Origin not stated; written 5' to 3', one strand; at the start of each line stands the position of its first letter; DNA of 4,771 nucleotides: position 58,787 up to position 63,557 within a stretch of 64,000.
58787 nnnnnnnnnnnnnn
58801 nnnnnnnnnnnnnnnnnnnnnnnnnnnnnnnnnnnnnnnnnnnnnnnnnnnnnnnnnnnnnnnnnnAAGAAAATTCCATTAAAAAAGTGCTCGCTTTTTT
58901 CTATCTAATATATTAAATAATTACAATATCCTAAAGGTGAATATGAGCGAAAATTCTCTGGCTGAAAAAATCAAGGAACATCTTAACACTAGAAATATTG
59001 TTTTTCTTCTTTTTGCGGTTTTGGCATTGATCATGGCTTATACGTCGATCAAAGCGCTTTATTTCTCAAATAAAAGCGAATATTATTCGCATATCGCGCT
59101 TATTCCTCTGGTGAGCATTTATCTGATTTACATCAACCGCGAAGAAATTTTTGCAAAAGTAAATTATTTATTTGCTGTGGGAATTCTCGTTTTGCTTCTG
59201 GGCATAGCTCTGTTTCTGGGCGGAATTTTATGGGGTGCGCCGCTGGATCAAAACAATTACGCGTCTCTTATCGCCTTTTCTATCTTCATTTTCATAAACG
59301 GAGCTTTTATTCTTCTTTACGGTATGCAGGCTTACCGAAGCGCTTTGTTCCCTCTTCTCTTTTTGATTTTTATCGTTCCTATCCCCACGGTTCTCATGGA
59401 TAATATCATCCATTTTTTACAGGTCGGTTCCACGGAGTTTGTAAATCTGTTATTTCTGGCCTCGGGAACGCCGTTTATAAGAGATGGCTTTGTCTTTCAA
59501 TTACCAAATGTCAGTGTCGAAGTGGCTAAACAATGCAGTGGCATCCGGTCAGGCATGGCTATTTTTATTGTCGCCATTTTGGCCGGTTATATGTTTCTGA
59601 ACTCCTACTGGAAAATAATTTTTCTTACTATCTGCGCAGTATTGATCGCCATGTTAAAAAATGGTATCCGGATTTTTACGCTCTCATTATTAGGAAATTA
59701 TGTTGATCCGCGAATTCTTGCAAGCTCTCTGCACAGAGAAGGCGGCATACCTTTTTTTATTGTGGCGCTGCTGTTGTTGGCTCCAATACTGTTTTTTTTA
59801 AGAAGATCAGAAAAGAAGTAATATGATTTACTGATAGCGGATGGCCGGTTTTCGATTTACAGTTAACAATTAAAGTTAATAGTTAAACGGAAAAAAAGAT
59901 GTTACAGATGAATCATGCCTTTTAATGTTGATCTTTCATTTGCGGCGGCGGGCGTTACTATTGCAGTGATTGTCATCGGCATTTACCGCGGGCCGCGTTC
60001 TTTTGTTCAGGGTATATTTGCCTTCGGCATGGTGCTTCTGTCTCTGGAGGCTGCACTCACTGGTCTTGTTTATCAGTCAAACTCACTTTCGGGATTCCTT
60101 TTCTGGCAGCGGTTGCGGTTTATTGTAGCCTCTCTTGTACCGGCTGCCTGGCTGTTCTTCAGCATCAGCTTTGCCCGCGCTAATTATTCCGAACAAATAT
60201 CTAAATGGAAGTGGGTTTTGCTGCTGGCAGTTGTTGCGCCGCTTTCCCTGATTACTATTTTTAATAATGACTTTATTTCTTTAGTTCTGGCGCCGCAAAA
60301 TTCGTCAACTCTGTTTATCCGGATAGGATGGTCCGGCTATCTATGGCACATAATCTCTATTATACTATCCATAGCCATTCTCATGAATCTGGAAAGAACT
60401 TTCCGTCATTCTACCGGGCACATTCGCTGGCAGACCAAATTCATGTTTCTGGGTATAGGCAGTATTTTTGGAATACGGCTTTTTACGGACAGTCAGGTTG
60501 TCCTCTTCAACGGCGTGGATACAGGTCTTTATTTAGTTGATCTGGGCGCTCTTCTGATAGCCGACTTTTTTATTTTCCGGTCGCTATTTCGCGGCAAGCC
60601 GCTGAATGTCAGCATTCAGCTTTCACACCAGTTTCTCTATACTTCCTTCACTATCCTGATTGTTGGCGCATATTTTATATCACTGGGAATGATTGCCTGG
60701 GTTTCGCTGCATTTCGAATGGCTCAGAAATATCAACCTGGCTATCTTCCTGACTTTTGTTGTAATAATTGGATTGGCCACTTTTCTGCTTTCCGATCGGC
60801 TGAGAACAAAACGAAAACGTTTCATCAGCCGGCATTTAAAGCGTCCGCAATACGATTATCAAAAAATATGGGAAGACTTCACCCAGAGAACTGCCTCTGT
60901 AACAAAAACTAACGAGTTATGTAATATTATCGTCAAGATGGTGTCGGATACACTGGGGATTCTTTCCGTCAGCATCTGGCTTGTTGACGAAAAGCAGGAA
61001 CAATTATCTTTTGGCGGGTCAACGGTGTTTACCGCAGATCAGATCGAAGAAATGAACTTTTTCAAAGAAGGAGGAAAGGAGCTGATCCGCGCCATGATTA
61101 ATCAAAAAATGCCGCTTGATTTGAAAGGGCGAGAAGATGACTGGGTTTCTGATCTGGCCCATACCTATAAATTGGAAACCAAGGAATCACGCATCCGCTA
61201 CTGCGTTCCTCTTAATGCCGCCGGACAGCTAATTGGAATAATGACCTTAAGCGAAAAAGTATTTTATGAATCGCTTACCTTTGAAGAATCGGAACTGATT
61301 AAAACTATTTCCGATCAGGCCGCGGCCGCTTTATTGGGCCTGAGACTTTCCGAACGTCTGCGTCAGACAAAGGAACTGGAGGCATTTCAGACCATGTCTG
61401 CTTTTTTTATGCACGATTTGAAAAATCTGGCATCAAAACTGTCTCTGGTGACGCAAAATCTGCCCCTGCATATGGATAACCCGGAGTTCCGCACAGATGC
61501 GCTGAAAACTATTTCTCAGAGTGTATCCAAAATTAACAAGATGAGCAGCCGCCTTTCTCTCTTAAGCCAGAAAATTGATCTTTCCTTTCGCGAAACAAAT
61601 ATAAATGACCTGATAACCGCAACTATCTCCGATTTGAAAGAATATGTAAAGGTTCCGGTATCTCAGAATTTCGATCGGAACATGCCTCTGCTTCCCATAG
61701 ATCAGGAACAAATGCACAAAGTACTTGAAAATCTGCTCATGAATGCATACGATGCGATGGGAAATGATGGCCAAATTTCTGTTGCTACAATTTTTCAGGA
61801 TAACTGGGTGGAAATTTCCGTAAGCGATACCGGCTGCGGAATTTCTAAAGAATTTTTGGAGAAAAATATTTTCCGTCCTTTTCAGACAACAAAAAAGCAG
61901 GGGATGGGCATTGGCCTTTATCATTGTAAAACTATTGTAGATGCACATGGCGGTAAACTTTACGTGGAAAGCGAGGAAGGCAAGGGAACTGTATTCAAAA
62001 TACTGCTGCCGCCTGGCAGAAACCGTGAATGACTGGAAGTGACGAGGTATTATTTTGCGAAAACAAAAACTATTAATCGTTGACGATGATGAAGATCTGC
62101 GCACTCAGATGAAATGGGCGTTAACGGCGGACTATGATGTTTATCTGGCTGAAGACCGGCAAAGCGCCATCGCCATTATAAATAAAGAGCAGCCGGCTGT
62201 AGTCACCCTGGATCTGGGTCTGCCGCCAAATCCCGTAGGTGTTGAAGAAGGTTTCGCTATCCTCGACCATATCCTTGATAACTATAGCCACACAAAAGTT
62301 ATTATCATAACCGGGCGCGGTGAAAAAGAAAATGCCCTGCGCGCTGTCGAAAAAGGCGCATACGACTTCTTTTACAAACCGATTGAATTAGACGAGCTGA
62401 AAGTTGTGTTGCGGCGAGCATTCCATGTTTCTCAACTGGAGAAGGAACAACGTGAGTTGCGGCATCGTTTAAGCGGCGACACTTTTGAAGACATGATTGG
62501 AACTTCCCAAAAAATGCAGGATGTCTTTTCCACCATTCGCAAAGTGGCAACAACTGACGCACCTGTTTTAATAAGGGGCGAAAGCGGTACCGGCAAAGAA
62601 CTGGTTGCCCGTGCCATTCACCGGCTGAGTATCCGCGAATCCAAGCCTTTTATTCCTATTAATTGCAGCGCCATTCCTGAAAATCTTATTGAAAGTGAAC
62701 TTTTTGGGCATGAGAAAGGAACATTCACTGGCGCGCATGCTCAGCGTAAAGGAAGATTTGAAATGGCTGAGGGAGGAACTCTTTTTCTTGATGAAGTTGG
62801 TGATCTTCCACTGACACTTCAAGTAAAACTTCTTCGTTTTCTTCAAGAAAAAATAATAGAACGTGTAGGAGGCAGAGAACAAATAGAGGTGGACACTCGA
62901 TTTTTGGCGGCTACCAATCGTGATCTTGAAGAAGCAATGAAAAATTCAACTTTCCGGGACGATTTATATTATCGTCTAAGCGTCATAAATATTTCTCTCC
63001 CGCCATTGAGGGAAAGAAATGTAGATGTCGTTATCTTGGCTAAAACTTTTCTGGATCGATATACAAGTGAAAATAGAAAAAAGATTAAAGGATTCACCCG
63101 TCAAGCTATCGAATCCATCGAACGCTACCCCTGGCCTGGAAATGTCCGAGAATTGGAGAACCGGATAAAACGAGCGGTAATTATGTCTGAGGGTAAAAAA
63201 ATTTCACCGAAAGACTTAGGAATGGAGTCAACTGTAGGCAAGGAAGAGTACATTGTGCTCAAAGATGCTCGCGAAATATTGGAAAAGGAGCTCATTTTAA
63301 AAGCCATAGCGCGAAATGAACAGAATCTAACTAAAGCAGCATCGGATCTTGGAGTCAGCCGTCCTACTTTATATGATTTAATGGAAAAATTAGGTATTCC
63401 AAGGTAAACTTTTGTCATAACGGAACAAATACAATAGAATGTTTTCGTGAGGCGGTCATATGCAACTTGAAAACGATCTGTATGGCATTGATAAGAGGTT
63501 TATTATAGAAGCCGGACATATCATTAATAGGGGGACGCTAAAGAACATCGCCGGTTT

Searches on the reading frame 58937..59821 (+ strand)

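Call 52: search_protein_families(library=pfam, proteins=[window:58937-59821:+], max_evalue=0.001)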
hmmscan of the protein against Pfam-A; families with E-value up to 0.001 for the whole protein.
window:58937-59821:+ (294 aa): 1 family
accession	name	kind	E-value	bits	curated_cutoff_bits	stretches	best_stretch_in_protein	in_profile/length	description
PF09721.15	Exosortase_EpsH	-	1.9e-45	155.7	25.7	1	30-284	3-250/254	Transmembrane exosortase (Exosortase_EpsH)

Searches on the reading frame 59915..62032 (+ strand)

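Call 52: search_protein_families(library=pfam, proteins=[window:59915-62032:+], max_evalue=0.001)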
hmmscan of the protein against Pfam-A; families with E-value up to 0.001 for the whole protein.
window:59915-62032:+ (705 aa): 6 families
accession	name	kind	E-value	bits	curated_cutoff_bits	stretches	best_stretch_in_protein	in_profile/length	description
PF02518.31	HATPase_c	-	1.2e-25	90.5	26.4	1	596-700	2-109/111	Histidine kinase-, DNA gyrase B-, and HSP90-like ATPase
PF16927.11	HisKA_7TM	-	1.3e-11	45.3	28.6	1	11-221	5-211/224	N-terminal 7TM region of histidine kinase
PF01590.32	GAF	-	2.2e-07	31.9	22.4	1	334-473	4-133/133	GAF domain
PF13492.12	GAF_3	-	8.8e-06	26.6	27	1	334-473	4-127/129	GAF domain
PF14501.12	HATPase_c_5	-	1.6e-05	25.2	22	1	597-697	3-100/102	GHKL domain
PF13185.12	GAF_2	-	0.00016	22.3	28.6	1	333-473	5-135/136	GAF domain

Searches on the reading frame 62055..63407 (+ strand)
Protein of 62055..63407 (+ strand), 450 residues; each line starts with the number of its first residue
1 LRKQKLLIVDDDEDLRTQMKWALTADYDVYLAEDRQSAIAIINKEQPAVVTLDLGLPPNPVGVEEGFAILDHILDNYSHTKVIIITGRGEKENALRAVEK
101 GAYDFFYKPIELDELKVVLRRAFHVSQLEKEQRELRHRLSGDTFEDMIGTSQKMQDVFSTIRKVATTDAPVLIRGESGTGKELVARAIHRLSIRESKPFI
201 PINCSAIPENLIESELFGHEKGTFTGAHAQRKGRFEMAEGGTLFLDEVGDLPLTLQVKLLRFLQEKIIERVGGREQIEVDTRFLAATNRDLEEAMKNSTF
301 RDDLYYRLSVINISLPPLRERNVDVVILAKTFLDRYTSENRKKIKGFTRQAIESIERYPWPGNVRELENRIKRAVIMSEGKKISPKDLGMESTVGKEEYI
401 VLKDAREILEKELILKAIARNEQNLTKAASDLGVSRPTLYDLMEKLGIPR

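Call 52: search_protein_families(library=pfam, proteins=[window:62055-63407:+], max_evalue=0.001)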
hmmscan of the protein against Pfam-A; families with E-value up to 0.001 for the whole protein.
window:62055-63407:+ (450 aa): 7 families
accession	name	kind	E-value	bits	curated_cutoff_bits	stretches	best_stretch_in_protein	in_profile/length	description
PF00158.32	Sigma54_activat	-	5.7e-74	247.8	20.2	1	147-313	1-167/168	Sigma-54 interaction domain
PF14532.12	Sigma54_activ_2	-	5.4e-24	85.4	25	1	148-318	1-138/138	Sigma-54 interaction domain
PF25601.1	AAA_lid_14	-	3.4e-23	81.7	27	1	319-391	1-73/87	AAA+ ATPase lid domain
PF00072.30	Response_reg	-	6.5e-20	71.8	30.2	1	7-118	2-109/111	Response regulator receiver domain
PF02954.25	HTH_8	-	1.1e-07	31.9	22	1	406-444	2-40/42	Bacterial regulatory protein, Fis family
PF07728.20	AAA_5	-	2.5e-07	31.2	22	1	170-290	1-124/139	AAA domain (dynein-related subfamily)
PF07724.20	AAA_2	-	0.00041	20.9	27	0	171-299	6-135/166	AAA domain (Cdc48 subfamily)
